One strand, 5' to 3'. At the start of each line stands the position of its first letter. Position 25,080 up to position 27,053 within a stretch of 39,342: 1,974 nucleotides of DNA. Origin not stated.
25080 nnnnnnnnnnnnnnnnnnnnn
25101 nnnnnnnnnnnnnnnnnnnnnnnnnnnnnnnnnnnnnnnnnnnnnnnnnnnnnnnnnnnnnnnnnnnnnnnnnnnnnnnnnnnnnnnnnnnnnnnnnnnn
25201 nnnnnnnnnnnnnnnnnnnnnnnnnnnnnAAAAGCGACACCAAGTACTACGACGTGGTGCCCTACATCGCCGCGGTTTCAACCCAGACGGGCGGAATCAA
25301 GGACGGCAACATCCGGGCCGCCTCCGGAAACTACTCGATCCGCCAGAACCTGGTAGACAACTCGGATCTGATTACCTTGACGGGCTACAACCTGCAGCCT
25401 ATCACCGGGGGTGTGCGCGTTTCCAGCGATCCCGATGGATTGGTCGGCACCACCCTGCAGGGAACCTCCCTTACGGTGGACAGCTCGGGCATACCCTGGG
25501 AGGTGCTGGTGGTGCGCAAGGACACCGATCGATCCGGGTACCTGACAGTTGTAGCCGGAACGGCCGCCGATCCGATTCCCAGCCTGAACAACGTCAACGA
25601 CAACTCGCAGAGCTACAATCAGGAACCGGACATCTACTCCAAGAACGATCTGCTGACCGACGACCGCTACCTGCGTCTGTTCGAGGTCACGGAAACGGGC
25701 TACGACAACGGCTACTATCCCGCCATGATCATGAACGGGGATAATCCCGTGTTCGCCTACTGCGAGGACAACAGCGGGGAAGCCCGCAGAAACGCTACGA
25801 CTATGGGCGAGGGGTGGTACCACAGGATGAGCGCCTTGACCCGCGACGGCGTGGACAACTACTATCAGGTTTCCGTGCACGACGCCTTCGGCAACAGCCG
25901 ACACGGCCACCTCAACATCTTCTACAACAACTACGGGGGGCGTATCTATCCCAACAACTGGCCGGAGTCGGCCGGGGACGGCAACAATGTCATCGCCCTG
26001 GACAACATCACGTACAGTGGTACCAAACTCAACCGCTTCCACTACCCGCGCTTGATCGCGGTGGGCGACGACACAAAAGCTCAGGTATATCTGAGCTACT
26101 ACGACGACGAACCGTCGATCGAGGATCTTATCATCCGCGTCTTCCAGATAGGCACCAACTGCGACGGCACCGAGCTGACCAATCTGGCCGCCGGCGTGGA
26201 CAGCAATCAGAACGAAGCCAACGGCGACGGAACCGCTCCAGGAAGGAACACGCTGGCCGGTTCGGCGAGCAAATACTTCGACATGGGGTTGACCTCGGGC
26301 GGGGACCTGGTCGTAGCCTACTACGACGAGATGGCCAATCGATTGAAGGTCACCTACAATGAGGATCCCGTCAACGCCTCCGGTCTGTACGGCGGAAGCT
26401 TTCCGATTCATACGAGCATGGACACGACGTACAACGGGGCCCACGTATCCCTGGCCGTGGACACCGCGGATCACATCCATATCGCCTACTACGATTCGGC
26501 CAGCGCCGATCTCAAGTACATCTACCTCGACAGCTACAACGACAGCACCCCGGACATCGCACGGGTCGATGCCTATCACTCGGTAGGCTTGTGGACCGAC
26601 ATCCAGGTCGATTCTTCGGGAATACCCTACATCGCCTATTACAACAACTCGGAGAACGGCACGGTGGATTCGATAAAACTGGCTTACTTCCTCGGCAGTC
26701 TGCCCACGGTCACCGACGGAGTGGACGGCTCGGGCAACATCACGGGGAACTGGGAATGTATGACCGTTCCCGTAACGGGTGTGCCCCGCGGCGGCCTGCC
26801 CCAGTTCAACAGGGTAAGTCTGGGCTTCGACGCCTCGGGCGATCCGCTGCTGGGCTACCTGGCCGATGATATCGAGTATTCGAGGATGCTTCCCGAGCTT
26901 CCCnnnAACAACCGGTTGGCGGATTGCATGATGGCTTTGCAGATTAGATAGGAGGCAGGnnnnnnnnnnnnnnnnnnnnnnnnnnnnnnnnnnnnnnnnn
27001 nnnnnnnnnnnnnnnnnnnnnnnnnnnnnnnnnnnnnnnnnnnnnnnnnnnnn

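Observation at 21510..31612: Tandem pair of giant paralogous Ig-repeat surface proteins (1798 + 1550 aa), upstream of a secreted acylase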

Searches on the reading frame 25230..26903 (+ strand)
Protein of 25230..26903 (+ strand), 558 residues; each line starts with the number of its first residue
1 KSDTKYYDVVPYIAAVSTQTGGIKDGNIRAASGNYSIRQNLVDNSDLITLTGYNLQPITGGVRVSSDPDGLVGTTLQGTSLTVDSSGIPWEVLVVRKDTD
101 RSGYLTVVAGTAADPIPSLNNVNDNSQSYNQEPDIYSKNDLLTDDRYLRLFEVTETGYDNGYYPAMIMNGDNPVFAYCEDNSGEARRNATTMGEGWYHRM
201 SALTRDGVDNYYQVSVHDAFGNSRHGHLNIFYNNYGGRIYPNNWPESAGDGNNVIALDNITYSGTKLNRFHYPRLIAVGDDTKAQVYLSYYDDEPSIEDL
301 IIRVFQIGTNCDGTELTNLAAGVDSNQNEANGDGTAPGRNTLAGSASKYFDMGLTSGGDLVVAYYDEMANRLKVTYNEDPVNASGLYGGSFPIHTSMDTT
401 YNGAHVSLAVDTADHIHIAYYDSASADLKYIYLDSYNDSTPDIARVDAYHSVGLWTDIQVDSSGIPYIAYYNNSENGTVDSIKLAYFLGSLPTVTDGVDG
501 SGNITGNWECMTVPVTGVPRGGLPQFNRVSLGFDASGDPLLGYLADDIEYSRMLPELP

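Call 14: find_homologous_proteins(query=window:25254-26903:+)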
Query seq(550 aa) (550 aa): 11 proteins with E <= 0.001 among 8000 candidates.
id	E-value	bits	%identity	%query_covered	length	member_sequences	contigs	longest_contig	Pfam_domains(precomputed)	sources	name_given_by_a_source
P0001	4.9e-240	816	68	100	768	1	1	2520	-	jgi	jgi:large repetitive protein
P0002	2.6e-180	619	67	77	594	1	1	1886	-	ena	-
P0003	6.5e-153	528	75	58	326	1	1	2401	-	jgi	jgi:hypothetical protein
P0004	1.1e-77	280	34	100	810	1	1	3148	-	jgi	jgi:large repetitive protein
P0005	9.5e-73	264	34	100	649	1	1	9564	-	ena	-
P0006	1.2e-71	260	33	99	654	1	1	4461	-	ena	-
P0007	3.9e-57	212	34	100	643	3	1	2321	-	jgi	jgi:hypothetical protein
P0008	4.1e-19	87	27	37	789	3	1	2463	PF15892.12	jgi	-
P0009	8.0e-17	79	30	35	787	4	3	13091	-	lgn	-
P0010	5.9e-7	47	31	25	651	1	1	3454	-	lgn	-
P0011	3.4e-5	41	26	75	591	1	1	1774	-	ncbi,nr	ncbi:MAG: hypothetical protein II814_04785, partial [Treponema sp.]|nr:hypothetical protein [Trepone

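Call 29: find_homologous_proteins(query=A3, max_evalue=0.00001)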
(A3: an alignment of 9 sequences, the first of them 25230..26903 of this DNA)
Query A3 (9 sequences) (558 aa, profile of the alignment): 27 proteins with E <= 0.00001 among 8000 candidates.
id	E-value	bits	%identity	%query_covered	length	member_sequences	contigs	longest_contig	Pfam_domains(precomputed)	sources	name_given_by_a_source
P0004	1.5e-250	851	35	98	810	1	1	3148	-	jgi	jgi:large repetitive protein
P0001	4.9e-238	810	67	99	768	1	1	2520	-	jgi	jgi:large repetitive protein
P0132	7.3e-192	657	34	98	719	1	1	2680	-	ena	-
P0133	8.0e-185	634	35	98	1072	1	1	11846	-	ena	-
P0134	2.8e-183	629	37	99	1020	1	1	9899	-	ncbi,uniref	ncbi:hypothetical protein LQZ19_07025, partial [Treponema primitia]|uniref:hypothetical protein n=1 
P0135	1.0e-168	581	41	38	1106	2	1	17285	-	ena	-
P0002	1.8e-168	580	67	76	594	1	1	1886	-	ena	-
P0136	2.9e-164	566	34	91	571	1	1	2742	-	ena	-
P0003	5.1e-150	519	75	57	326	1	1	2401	-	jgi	jgi:hypothetical protein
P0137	5.9e-136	473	39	99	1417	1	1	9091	PF17957.8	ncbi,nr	ncbi:MAG: Ig-like domain-containing protein [Spirochaetes bacterium]|nr:Ig-like domain-containing pr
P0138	2.1e-123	431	72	54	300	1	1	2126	-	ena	-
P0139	7.2e-114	400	38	58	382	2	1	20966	-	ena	-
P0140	3.7e-111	391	35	63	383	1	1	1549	-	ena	-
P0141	2.5e-109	385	72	46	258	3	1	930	-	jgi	jgi:hypothetical protein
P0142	1.2e-93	333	72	39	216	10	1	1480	-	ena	-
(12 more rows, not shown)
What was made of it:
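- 25665..26903 (+): P1 C-terminal 7-bladed beta-propeller (about residues 1386-1798) with (I/V)AYYD...LKY blade motif. Rare family: 11 hits with the single sequence, 27 with the profile (calls 14, 29).
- Distant relatives of the propeller repeat occur in T9SS-sorted and MYXO-CTERM proteins, which are extracellular (call 29). Propeller-repeat relatives occur in secreted proteins of other phyla (call 29).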

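Call 40: predict_structure(alignment_id=A4)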
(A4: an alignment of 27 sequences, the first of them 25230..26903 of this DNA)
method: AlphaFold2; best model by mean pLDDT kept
length: 558 residues; sequences in the alignment: 27
mean_pLDDT: 78.3   pTM: 0.85
mean pLDDT of the five models: 78.3, 77.8, 76.6, 76.5, 73.4
residues with pLDDT >= 90: 120; 70-90: 289; 50-70: 117; < 50: 32
segments of 3 or more residues with pLDDT < 50: 182-197, 219-222, 235-238
pLDDT, mean of each block of 10 residues (from residue 1): 57 74 55 78 76 86 88 88 75 83 89 85 56 54 71 83 80 77 43 45 86 71 66 61 60 80 61 90 91 86 90 76 83 77 89 92 91 88 70 82 85 96 86 93 84 82 94 60 89 88 82 80 69 93 86 86
secondary structure, 60 per line:
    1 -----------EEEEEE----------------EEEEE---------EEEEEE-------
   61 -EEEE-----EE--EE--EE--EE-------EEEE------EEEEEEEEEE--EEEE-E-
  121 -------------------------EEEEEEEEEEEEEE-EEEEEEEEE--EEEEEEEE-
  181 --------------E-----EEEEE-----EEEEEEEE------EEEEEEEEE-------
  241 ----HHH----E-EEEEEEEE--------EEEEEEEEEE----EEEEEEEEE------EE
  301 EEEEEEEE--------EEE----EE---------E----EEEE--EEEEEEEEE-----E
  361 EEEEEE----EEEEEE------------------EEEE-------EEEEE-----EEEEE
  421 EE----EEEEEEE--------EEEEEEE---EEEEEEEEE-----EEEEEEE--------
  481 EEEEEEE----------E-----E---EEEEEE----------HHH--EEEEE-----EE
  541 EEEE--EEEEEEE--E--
elements in order: E12-17 E34-38 E48-53 E62-65 E92-95 E102-111 E114-117 E146-159 E161-169 E172-179 E201-205 E211-218 E225-233 E254-261 E270-279 E284-292 E299-308 E317-319 E340-343 E346-354 E360-366 E371-376 E395-398 E406-410 E416-422 E427-433 E442-448 E452-460 E466-472 E481-487 E508-513 E529-533 E539-544 E547-553
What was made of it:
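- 25665..26903 (+): AF2 pLDDT 78, pTM 0.85 (call 40).
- On 7-bladed beta-propellers (fold level): About 28 strands between residues 146 and 553 of the model (call 40).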

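Call 52: search_protein_families(library=pfam, proteins=[window:25230-26903:+], max_evalue=1)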
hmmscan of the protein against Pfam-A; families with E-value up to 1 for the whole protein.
window:25230-26903:+ (558 aa): 0 families

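Call 54: list_cluster_members(proteins=[P0134, P0137, P0109, P0085, P0011])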
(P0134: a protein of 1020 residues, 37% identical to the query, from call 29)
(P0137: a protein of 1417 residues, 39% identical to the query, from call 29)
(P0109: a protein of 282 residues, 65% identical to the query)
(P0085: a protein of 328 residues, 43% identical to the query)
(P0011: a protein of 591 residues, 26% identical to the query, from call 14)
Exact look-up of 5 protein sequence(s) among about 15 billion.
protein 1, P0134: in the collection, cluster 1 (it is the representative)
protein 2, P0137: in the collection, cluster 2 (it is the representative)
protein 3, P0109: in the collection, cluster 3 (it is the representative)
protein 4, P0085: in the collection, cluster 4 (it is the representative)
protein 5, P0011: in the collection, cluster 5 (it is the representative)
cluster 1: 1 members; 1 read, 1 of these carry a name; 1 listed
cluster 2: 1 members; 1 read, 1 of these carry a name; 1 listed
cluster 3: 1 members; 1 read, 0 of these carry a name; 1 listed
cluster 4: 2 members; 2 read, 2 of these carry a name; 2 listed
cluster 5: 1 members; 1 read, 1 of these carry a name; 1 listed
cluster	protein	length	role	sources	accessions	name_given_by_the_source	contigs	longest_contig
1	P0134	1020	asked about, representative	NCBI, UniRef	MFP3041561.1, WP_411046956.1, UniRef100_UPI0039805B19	hypothetical protein LQZ19_07025, partial [Treponema primitia] | hypothetical protein n=1 Tax=Treponema primitia TaxID=88058 RepID=UPI0039805B19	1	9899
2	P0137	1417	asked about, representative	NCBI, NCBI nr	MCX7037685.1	MAG: Ig-like domain-containing protein [Spirochaetes bacterium] | Ig-like domain-containing protein [Spirochaetota bacterium]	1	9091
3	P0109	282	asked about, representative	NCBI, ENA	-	-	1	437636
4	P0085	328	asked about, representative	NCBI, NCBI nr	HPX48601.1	MAG TPA: neuraminidase, partial [Treponemataceae bacterium] | neuraminidase [Treponemataceae bacterium]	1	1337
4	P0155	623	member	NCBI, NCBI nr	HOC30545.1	MAG TPA: Ig-like domain-containing protein, partial [Treponemataceae bacterium] | Ig-like domain-containing protein [Treponemataceae bacterium]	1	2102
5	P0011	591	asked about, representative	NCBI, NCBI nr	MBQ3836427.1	MAG: hypothetical protein II814_04785, partial [Treponema sp.] | hypothetical protein [Treponema sp.]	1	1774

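Call 60: find_encoding_contigs(protein=P0134, flank=10000, max_places=3)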
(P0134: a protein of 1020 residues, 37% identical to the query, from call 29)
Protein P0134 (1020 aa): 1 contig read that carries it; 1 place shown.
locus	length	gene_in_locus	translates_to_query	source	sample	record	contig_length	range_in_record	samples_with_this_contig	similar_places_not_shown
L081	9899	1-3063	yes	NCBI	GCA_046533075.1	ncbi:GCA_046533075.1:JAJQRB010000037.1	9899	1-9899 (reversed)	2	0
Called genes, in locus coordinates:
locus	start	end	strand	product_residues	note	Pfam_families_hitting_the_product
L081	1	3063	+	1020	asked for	?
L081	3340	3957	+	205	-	-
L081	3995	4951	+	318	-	-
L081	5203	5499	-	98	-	PF01909:NTP_transf_2 (weak), PF18765:Polbeta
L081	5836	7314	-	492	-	PF08323:Glyco_transf_5, PF13439:Glyco_transf_4 (weak), PF13579:Glyco_trans_4_4, PF00534:Glycos_transf_1, PF13692:Glyco_trans_1_4 (weak)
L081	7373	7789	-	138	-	PF01842:ACT, PF13291:ACT_4 (faint), PF13840:ACT_7 (faint), PF19571:ACT_8, PF22468:ACT_9 (faint), PF22629:ACT_AHAS_ss (weak)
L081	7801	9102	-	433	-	PF00501:AMP-binding, PF14535:AMP-binding_C_2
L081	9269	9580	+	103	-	PF07729:FCD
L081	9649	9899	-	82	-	?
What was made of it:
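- Tried and rejected: The context of the T. primitia P1-like gene was uninformative, because the contig starts inside the gene (call 60).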
